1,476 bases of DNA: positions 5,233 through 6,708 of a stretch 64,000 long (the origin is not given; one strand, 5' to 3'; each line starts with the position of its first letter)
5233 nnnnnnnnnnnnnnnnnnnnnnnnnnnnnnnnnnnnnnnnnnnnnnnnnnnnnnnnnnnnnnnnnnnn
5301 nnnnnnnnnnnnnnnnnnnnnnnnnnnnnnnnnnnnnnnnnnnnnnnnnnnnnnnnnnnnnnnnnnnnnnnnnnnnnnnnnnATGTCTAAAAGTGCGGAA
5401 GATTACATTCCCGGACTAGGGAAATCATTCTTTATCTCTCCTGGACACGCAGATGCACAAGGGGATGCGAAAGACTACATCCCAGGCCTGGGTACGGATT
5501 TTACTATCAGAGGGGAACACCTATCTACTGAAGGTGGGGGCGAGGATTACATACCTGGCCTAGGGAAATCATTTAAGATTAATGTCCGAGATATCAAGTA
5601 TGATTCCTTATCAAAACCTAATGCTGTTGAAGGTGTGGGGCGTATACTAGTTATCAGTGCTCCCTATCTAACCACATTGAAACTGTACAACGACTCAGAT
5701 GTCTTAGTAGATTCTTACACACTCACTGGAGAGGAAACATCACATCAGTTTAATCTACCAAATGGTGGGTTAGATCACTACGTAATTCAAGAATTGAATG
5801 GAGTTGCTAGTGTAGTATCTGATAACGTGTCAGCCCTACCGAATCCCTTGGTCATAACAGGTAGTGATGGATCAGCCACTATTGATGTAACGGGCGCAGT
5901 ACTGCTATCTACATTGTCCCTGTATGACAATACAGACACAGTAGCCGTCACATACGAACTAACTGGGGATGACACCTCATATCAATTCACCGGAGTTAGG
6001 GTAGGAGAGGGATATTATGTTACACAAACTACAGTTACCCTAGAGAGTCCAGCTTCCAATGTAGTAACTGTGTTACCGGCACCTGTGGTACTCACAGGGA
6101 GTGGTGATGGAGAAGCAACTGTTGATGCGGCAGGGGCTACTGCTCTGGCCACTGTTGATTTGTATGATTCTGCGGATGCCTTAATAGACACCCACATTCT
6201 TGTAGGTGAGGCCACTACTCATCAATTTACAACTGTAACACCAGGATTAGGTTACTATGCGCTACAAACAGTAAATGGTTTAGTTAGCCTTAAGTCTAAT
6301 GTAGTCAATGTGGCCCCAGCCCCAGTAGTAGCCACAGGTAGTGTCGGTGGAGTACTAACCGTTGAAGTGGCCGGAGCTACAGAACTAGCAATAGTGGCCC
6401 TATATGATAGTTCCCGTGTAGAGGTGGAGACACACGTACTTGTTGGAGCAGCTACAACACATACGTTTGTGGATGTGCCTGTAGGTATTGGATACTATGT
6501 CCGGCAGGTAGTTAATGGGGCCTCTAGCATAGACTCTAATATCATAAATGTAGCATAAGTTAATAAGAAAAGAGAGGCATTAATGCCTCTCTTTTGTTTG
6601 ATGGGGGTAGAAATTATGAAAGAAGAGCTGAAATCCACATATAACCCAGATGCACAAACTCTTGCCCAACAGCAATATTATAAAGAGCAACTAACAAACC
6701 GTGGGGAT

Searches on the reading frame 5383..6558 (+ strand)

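Call 11: search_protein_families(library=phrogs, proteins=[window:5383-6558:+], max_evalue=0.001)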
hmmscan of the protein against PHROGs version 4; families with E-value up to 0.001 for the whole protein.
window:5383-6558:+ (391 aa): 1 family
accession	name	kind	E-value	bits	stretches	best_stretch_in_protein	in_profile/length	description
phrog_26993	-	unknown function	5.3e-05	24.4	0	53-76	20-43/78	-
